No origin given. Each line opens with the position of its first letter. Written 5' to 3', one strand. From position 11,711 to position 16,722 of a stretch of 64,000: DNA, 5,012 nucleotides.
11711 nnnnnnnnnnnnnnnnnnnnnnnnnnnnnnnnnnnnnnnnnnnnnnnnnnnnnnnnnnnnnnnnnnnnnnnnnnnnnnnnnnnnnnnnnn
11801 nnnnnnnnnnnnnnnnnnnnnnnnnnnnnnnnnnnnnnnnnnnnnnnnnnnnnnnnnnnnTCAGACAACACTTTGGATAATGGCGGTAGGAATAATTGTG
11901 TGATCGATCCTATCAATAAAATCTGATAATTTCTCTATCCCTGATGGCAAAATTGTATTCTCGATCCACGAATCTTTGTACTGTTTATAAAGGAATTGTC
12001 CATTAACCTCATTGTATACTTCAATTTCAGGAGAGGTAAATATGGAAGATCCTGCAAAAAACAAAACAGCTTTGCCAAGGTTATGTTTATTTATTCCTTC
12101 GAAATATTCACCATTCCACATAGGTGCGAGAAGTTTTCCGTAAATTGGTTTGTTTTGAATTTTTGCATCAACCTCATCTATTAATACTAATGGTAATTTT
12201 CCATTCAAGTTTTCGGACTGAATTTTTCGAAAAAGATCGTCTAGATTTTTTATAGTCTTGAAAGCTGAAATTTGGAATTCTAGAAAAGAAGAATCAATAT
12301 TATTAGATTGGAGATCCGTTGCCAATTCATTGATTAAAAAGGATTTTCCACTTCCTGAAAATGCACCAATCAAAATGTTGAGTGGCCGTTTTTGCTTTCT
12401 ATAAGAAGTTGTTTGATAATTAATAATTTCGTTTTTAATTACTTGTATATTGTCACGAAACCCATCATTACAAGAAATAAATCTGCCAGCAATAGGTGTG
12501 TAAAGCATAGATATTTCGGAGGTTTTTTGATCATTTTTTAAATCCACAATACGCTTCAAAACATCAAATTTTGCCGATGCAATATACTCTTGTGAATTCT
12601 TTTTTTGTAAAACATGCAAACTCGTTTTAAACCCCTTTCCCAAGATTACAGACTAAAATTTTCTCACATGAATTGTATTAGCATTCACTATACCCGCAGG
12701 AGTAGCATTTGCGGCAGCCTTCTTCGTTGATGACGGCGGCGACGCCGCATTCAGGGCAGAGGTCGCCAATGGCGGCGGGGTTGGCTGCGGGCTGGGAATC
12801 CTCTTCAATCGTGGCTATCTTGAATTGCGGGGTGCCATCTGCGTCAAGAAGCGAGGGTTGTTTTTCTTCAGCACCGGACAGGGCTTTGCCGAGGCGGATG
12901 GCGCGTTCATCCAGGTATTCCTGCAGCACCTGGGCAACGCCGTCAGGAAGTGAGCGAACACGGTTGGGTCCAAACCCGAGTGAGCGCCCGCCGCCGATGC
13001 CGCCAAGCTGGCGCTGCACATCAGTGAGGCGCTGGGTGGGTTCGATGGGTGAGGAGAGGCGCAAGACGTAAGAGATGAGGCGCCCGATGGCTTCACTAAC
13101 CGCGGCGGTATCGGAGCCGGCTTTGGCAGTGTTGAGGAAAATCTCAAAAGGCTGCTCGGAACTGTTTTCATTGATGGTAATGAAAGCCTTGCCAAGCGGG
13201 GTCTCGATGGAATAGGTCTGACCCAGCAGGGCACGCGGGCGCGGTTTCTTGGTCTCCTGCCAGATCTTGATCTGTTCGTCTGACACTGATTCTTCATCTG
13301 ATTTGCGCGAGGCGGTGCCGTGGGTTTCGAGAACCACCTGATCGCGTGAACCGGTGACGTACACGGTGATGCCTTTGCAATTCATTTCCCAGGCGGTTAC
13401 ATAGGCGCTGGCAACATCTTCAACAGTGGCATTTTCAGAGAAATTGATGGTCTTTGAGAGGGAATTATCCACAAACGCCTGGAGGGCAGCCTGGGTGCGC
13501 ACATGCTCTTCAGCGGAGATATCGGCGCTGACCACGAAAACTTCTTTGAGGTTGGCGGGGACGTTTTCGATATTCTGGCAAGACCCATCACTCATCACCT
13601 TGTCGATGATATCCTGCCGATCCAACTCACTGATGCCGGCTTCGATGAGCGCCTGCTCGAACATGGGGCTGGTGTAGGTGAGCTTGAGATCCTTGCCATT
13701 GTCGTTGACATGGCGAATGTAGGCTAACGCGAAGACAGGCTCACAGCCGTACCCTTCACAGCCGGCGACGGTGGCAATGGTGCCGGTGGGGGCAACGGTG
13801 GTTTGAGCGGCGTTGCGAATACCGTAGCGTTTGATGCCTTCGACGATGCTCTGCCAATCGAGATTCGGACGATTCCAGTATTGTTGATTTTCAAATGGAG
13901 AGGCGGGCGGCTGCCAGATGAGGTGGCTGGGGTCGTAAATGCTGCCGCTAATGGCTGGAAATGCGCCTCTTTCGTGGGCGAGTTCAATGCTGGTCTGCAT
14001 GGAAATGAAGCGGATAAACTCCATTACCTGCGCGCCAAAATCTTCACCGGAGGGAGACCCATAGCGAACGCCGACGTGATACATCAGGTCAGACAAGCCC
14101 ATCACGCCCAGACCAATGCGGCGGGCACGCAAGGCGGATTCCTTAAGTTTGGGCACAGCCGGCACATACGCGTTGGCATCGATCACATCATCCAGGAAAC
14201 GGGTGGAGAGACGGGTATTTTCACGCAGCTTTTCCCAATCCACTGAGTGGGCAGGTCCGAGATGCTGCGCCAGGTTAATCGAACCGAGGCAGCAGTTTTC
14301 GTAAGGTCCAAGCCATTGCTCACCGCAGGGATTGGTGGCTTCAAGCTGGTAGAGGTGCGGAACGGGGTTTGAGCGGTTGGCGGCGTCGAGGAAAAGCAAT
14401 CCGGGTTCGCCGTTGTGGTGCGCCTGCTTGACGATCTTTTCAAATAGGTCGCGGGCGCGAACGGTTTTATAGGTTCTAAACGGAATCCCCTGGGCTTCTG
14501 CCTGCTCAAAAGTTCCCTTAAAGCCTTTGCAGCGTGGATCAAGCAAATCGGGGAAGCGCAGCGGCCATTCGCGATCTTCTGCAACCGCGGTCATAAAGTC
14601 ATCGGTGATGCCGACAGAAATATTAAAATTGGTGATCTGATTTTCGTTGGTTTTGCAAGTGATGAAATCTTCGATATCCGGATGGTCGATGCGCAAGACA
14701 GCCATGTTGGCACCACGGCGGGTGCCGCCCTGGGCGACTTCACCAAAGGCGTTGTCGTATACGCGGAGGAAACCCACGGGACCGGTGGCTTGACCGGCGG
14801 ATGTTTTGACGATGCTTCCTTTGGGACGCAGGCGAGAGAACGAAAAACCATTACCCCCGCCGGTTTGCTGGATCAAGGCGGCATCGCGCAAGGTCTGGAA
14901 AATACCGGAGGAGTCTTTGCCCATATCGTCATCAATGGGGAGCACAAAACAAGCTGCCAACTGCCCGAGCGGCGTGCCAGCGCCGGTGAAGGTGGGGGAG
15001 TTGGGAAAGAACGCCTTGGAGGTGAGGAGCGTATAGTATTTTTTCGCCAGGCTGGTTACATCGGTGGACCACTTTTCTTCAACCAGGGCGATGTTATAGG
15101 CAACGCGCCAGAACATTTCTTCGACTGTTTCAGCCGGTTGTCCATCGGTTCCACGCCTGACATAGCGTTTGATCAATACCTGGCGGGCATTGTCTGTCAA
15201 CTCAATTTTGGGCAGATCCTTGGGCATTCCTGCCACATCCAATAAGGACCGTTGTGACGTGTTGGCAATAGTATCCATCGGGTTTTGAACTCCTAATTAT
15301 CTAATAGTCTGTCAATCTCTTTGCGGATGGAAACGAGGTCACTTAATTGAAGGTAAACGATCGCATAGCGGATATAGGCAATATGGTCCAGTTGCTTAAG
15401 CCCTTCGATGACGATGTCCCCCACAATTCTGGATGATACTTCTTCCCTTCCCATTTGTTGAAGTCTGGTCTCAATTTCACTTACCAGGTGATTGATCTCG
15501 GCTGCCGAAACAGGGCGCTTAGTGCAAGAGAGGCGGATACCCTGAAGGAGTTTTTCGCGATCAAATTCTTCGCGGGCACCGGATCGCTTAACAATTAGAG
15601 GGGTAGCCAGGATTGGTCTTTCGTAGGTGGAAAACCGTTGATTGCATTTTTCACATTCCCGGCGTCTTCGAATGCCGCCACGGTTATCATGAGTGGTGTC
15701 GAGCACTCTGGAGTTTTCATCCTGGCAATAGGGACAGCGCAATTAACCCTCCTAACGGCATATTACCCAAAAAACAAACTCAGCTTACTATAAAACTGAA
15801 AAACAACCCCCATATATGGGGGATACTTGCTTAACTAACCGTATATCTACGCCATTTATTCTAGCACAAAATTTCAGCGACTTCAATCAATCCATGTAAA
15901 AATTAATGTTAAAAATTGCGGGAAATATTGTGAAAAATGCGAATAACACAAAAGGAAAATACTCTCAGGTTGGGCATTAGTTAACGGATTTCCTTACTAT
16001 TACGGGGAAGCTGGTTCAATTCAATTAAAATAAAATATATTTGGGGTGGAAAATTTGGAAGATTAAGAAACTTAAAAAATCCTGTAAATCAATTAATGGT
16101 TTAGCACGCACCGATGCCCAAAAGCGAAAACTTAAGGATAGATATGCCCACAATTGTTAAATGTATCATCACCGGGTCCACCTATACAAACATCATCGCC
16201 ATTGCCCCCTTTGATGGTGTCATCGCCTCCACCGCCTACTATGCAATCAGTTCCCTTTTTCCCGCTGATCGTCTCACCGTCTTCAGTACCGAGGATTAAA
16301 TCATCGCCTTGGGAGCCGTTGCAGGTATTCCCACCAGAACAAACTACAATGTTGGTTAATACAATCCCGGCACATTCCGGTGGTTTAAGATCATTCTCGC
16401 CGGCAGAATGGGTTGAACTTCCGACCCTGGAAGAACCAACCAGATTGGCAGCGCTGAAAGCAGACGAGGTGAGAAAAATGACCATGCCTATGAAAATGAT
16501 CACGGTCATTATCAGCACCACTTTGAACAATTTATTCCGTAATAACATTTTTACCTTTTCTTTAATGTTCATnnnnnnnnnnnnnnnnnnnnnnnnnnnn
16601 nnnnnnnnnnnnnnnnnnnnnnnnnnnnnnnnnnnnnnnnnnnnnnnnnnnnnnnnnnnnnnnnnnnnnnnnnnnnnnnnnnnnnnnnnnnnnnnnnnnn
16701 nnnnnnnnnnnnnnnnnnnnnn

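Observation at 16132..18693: SipW-type signal peptidase fused to a large membrane domain, flanked by two secreted proteins sharing an AAN[VL]V..S[KR].G N-terminus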

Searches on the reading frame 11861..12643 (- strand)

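Call 47: search_protein_families(library=pfam, proteins=[window:11861-12643:-], max_evalue=0.001)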
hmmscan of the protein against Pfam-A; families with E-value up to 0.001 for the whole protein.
window:11861-12643:- (260 aa): 2 families
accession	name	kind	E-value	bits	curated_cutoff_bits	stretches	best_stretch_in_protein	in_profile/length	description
PF00004.35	AAA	-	1.9e-05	25.6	21.2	1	96-165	7-73/131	ATPase family associated with various cellular activities (AAA)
PF13401.12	AAA_22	-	0.00099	19.9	27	0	88-144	6-61/130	AAA domain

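Call 67: search_protein_families(library=padloc, proteins=[window:11861-12643:-], max_evalue=0.001)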
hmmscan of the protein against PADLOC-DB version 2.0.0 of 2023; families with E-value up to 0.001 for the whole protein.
window:11861-12643:- (260 aa): 1 family
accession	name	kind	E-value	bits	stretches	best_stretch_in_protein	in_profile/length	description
PDLC04787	PDC-S01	-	8.7e-05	19.5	1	85-159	26-102/412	-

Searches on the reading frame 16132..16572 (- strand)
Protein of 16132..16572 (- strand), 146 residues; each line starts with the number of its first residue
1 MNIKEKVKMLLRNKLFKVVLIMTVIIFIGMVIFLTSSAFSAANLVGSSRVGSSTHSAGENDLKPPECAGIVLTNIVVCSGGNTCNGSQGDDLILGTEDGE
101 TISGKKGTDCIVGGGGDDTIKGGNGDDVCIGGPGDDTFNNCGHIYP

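Call 3: search_protein_families(library=pfam, proteins=[window:16132-16572:-], max_evalue=1)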
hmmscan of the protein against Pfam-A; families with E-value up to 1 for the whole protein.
window:16132-16572:- (146 aa): 2 families
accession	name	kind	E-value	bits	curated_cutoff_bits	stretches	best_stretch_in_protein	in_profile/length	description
PF00353.25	HemolysinCabind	-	3.2e-08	33.8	23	1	107-137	5-35/36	RTX calcium-binding nonapeptide repeat (4 copies)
PF14055.11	NVEALA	-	0.74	10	27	1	13-36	1-24/62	NVEALA protein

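Call 4: search_protein_families(library=ncbifam, proteins=[window:16132-16572:-], max_evalue=1)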
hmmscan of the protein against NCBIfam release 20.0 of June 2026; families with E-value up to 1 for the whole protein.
window:16132-16572:- (146 aa): 9 families
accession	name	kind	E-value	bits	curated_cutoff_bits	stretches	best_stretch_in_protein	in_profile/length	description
NF046115.1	Ca_rpt_SMc04171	equivalog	2.2e-10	40.3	625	1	78-138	429-489/574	SMc04171 family calcium-binding repeat protein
NF033943.0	RTX_toxin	subfamily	1.3e-07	30.2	1000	1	80-140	695-755/930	RTX family hemolysin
NF053766.1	ZapA_metallo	exception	1.1e-05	24.7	940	1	84-138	333-387/483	ZapA family metalloprotease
NF033203.1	entero_EhxA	exception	3.1e-05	22.3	2000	1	75-142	722-790/997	enterohemolysin EhxA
NF035945.1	Zn_serralysin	subfamily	7.1e-05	22.1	500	1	85-131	323-369/462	serralysin family metalloprotease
NF050046.1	PueAB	exception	8.1e-05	21.2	670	1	88-139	367-418/616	polyurethane esterase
NF052454.1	BtaGlycanEglC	equivalog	0.00089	18.3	700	1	73-130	92-151/459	endo-1,3-1,4-beta-glycanase EglC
NF006573.0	PRK09094.1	equivalog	0.012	15.6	105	1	7-78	17-84/114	Na+/H+ antiporter subunit C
NF045974.1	conju_CD1108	subfamily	0.026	14.3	100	1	6-63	44-99/190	CD1108 family mobile element protein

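Call 11: find_homologous_proteins(query=window:16132-16572:-, max_evalue=0.01)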
Query window:16132-16572:- (146 aa): 114 proteins with E <= 0.01 among 155 candidates.
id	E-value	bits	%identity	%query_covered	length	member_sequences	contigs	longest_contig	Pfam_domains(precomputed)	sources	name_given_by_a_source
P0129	1.3e-89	316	100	100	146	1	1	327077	PF00353.26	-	-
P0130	3.1e-41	159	55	94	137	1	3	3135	-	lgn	-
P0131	6.1e-41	158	55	95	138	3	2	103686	PF00353.26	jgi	jgi:Ca2+-binding RTX toxin-like protein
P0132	3.6e-32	129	54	91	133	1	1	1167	-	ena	-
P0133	3.8e-31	126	44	89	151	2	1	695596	PF00353.26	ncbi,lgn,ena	-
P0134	2.8e-29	120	46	75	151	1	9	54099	PF00353.26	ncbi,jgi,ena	ncbi:MAG: hypothetical protein ABSF61_10355 [Anaerolineales bacterium]|jgi:Ca2+-binding RTX toxin-li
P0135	2.9e-27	114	50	84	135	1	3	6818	PF00353.26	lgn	-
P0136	2.5e-26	110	47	89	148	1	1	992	PF00353.26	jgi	jgi:Ca2+-binding RTX toxin-like protein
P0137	4.1e-26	110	48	94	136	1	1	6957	PF00353.26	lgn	-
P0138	1.4e-25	108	48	92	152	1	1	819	PF00353.26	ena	-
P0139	8.7e-25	105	46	86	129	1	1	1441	PF00353.26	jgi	jgi:Ca2+-binding RTX toxin-like protein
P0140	3.4e-24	104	43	90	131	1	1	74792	PF00353.26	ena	-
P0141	4.0e-24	103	50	74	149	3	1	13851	PF00353.26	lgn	-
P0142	4.2e-24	103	49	93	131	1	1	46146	PF00353.26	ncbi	-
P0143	4.3e-24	103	53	72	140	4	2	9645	PF00353.26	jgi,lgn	jgi:Ca2+-binding RTX toxin-like protein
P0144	6.7e-24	103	52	66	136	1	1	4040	PF00353.26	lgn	-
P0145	9.7e-24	102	31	90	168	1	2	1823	PF00353.26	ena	-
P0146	2.1e-23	101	43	89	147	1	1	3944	PF00353.26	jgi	jgi:Ca2+-binding RTX toxin-like protein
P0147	2.6e-23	101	49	66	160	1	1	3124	PF00353.26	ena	-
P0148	2.8e-23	101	50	66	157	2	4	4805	PF00353.26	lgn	-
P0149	3.3e-23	100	45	88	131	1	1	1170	PF00353.26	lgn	-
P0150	4.8e-23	100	49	66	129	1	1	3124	PF00353.26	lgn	-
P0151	4.9e-23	100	50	66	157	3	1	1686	PF00353.26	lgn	-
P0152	6.6e-23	99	42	90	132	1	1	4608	PF00353.26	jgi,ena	jgi:Ca2+-binding RTX toxin-like protein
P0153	1.5e-22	98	45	88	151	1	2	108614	PF00353.26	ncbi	-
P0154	1.5e-22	98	42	88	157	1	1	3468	PF00353.26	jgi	-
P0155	1.5e-22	98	43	88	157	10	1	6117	PF00353.26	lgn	-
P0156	2.0e-22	98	38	90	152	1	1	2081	PF00353.26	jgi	-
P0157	2.1e-22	98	49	66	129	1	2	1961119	PF00353.26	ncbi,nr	ncbi:MAG: hypothetical protein KF758_00975 [Anaerolineales bacterium]|nr:hypothetical protein [Anaer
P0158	2.1e-22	98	47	77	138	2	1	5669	PF00353.26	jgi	jgi:hypothetical protein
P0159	3.1e-22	97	52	68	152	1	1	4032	PF00353.26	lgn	-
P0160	3.4e-22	97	50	68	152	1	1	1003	PF00353.26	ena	-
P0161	4.7e-22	97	45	79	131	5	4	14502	PF00353.26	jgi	-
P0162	5.9e-22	96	42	86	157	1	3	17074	PF00353.26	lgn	-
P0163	6.3e-22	96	45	91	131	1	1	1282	PF00353.26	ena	-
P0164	6.9e-22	96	50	71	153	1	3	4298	PF00353.26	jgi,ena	-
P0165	8.6e-22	96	50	68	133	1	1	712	PF00353.26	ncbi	-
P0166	9.5e-22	96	49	83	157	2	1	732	PF00353.26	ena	-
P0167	1.3e-21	95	41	83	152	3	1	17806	PF00353.26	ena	-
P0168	3.7e-21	94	43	97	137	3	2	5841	PF00353.26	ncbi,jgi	jgi:Ca2+-binding RTX toxin-like protein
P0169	4.0e-21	94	45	87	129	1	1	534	PF00353.26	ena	-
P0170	4.2e-21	94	39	56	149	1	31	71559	PF00353.26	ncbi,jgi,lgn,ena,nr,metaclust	ncbi:MAG: hypothetical protein AUK03_05820 [Anaerolineae bacterium CG2_30_64_16]|nr:MAG: hypothetica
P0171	4.3e-21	93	48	76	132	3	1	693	PF00353.26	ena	-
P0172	6.8e-21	93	42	86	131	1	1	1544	PF00353.26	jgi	jgi:Ca2+-binding RTX toxin-like protein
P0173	6.9e-21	93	46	83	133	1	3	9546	PF00353.26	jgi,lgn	jgi:Ca2+-binding RTX toxin-like protein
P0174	7.0e-21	93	37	75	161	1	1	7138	PF00353.26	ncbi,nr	ncbi:MAG: hypothetical protein D6770_07400 [Anaerolineae bacterium]|nr:MAG: hypothetical protein D67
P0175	7.6e-21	93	43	94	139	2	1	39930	PF00353.26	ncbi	-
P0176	8.4e-21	93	41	77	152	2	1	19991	PF00353.26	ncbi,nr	ncbi:MAG: hypothetical protein MUO58_00150 [Anaerolineales bacterium]|nr:hypothetical protein [Anaer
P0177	8.7e-21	92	44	78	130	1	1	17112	PF00353.26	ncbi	ncbi:MAG: hypothetical protein ABIV47_07775 [Roseiflexaceae bacterium]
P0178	8.8e-21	92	40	88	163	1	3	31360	PF00353.26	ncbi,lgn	-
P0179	9.2e-21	92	42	90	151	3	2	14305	PF00353.26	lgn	-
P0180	9.8e-21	92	50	66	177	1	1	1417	PF00353.26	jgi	jgi:Ca2+-binding RTX toxin-like protein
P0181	2.1e-20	91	42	89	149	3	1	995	PF00353.26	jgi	-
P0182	2.3e-20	91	44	84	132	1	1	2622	PF00353.26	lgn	-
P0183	6.1e-20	90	42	86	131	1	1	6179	PF00353.26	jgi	jgi:Ca2+-binding RTX toxin-like protein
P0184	8.0e-20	89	38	90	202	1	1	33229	PF00353.26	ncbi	-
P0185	1.1e-19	89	39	93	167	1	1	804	PF00353.26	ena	-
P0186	1.4e-19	89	39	88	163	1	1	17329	PF00353.26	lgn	-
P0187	4.6e-19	87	45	90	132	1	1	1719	PF00353.26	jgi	jgi:Ca2+-binding RTX toxin-like protein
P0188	5.6e-19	87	43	84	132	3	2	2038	PF00353.26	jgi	jgi:Ca2+-binding RTX toxin-like protein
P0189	8.0e-19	86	37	70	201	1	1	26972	PF00353.26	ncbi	-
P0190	1.2e-18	86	39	88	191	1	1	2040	PF00353.26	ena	-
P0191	1.2e-18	85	44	82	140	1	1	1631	PF00353.26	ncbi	-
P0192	1.5e-18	85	35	96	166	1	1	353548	PF00353.26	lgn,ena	-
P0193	2.6e-18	84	41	87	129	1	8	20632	PF00353.26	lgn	-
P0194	5.3e-18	83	38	79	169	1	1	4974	PF00353.26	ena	-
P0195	6.1e-18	83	34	90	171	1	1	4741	PF00353.26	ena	-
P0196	1.8e-17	82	51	64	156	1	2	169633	PF00353.26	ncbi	-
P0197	3.2e-17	81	44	79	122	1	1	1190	PF00353.26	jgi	jgi:Ca2+-binding RTX toxin-like protein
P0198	4.3e-17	80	38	90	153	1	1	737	PF00353.26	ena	-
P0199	5.6e-17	80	44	90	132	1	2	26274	PF00353.26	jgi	jgi:Ca2+-binding RTX toxin-like protein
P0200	6.4e-17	80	42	72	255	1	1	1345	PF00353.26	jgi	jgi:hypothetical protein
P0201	4.9e-16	77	41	88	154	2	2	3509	PF00353.26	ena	-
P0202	5.0e-16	77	46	70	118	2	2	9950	PF00353.26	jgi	jgi:Ca2+-binding RTX toxin-like protein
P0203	7.6e-16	76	41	86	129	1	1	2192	PF00353.26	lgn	-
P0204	8.5e-16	76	42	86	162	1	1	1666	PF00353.26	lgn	-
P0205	4.0e-15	74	42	66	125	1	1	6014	PF00353.26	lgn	-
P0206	4.9e-15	74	31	97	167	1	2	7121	PF00353.26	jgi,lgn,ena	-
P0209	1.0e-12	66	40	86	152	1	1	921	PF00353.26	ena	-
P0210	1.8e-12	65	36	96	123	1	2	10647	PF00353.26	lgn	-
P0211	8.9e-12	63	33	88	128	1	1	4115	PF00353.26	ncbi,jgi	jgi:Ca2+-binding RTX toxin-like protein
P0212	1.1e-11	63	44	39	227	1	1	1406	PF00353.26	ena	-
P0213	1.3e-10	59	30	90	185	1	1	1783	PF00353.26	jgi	jgi:hypothetical protein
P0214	3.5e-8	52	38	73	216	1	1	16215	PF00353.26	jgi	jgi:hypothetical protein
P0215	5.0e-8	51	44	42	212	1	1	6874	PF00353.26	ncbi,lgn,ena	-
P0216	6.8e-8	51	41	75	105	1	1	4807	PF00353.26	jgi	jgi:Ca2+-binding RTX toxin-like protein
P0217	7.6e-8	50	36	71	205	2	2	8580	PF00353.26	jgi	jgi:hypothetical protein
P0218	1.1e-7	50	32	88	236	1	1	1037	PF00353.26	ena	-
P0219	1.2e-7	50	53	38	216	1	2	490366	PF00353.26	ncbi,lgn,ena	-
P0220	1.3e-7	50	54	33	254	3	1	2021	PF00353.26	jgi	jgi:Ca2+-binding RTX toxin-like protein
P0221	2.4e-7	49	33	86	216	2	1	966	PF00353.26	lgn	-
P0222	2.9e-7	49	51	38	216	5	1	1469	PF00353.26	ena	-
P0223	2.9e-7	49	38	46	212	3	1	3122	PF00353.26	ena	-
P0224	4.0e-7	48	45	42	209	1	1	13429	PF00353.26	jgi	jgi:Ca2+-binding RTX toxin-like protein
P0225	5.3e-7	48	32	81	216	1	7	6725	PF00353.26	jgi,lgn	jgi:hypothetical protein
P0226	6.1e-7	48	45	51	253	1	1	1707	PF00353.26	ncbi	ncbi:MAG: calcium-binding protein, partial [bacterium]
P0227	5.0e-6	45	50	46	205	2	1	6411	PF00353.26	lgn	-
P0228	8.5e-6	44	44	46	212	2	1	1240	PF00353.26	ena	-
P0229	4.0e-5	42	43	46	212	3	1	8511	PF00353.26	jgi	jgi:hypothetical protein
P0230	8.4e-5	41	39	43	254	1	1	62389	PF00353.26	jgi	-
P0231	1.1e-4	40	40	46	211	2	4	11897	PF00353.26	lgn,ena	-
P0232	1.7e-4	40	35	75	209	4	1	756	PF00353.26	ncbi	-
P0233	2.5e-4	39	35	47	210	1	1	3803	PF00353.26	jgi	jgi:Ca2+-binding RTX toxin-like protein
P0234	2.7e-4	39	37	66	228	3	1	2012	PF00353.26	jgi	jgi:Ca2+-binding RTX toxin-like protein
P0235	3.5e-4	39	33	66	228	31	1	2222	PF00353.26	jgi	jgi:Ca2+-binding RTX toxin-like protein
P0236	3.7e-4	39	34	75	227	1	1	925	PF00353.26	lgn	-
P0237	3.8e-4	38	39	49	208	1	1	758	PF00353.26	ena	-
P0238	3.9e-4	38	35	68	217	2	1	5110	PF00353.26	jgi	jgi:Ca2+-binding RTX toxin-like protein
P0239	5.6e-4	38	41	43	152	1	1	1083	PF00353.26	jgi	jgi:Ca2+-binding RTX toxin-like protein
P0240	1.6e-3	36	38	41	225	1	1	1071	PF00353.26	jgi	jgi:Ca2+-binding RTX toxin-like protein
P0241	2.4e-3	36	36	49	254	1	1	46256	PF00353.26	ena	-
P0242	5.3e-3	35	41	32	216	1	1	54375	PF00353.26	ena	-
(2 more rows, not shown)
